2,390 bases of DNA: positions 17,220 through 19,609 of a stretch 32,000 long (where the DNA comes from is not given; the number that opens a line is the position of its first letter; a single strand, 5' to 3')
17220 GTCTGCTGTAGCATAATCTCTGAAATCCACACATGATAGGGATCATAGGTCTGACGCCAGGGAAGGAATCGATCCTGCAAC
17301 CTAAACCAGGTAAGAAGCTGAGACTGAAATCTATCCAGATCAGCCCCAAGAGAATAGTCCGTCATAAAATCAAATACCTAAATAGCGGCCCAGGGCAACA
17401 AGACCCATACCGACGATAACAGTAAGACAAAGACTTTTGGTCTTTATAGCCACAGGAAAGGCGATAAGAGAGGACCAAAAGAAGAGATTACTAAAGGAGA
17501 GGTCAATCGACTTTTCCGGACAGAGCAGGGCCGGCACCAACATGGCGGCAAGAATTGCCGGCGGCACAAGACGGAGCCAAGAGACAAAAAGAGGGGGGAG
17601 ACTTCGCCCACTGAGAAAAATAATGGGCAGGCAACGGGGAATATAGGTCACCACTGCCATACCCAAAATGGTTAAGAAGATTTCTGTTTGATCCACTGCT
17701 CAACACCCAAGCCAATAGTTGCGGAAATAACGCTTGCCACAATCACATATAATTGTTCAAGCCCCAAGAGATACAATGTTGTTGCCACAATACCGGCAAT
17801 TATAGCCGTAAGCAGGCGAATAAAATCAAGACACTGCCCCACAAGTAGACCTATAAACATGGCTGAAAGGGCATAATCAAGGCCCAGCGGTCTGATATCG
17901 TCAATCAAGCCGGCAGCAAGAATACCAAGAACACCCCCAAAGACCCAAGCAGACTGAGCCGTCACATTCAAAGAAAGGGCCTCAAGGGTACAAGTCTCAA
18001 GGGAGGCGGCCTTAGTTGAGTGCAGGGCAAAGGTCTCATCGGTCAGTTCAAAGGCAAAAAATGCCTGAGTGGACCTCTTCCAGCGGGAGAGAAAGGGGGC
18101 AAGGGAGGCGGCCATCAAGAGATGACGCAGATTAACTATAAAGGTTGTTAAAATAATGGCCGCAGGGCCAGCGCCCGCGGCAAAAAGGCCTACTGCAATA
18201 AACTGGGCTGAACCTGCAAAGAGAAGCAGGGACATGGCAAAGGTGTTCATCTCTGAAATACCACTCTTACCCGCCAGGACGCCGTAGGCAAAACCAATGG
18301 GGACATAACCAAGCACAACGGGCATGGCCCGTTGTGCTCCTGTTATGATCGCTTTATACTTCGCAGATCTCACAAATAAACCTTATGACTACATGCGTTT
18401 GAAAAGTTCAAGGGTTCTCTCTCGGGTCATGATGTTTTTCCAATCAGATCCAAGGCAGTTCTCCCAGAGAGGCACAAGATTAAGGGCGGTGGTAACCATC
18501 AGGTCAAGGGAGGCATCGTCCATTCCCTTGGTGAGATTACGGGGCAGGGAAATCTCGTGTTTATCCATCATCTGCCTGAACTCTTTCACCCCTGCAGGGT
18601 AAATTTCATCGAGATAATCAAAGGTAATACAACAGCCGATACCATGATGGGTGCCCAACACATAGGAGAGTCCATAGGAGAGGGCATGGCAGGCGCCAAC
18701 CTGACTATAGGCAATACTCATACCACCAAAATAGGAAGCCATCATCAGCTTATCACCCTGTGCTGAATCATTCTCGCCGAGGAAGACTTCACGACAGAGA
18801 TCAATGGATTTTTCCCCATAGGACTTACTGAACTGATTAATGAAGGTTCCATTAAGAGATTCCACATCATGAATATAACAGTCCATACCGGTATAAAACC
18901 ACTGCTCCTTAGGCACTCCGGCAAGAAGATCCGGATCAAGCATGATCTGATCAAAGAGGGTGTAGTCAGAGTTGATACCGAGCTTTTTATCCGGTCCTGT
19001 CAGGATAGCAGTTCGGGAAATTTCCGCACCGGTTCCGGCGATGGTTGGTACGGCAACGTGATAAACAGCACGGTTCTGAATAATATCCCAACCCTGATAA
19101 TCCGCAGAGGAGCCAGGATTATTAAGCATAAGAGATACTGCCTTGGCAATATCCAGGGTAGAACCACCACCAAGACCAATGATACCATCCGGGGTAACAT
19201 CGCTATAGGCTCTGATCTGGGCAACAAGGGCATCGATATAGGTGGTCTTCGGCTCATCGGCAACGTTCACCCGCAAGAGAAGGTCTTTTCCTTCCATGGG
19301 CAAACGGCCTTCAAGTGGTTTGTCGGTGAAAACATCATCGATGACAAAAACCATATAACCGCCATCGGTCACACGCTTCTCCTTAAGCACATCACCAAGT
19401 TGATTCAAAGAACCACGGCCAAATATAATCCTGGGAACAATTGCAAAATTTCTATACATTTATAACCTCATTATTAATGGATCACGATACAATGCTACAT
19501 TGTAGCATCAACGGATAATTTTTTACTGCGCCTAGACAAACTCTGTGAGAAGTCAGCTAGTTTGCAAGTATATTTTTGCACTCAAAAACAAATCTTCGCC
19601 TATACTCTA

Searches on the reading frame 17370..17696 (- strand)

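Call 80: search_protein_families(library=pfam, proteins=[window:17370-17696:-], max_evalue=0.01)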
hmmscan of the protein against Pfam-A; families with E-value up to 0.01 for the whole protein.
window:17370-17696:- (108 aa): 1 family
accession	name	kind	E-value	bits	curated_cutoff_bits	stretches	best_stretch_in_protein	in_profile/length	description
PF05437.17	AzlD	-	2.7e-26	92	23.7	1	6-104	1-99/99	Branched-chain amino acid transport protein (AzlD)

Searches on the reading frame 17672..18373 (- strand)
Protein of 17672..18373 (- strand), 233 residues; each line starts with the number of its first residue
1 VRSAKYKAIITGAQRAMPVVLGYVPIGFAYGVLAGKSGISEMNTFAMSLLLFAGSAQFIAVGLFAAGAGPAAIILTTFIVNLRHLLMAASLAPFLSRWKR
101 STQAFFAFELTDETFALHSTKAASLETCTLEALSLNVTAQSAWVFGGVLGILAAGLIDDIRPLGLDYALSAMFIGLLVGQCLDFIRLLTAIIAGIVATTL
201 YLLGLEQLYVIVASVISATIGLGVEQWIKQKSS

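Call 36: search_protein_families(library=pfam, proteins=[window:17672-18373:-], max_evalue=0.001)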
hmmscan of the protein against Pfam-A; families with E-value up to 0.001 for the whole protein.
window:17672-18373:- (233 aa): 1 family
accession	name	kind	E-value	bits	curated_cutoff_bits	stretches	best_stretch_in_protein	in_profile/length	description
PF03591.19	AzlC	-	1.8e-39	135.7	32.1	1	18-157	1-137/137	AzlC protein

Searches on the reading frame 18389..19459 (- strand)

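Call 36: search_protein_families(library=pfam, proteins=[window:18389-19459:-], max_evalue=0.001)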
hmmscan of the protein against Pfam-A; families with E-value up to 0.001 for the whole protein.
window:18389-19459:- (356 aa): 3 families
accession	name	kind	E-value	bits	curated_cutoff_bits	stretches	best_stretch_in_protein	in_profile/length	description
PF00465.25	Fe-ADH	-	2.9e-28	99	31.3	1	10-176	3-168/168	Iron-containing alcohol dehydrogenase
PF25137.1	ADH_Fe_C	-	9e-09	35.7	27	1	189-282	3-100/194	Fe-containing alcohol dehydrogenase family, C-terminal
PF13685.12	Fe-ADH_2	-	4.3e-05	24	28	1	13-115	2-100/149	Iron-containing alcohol dehydrogenase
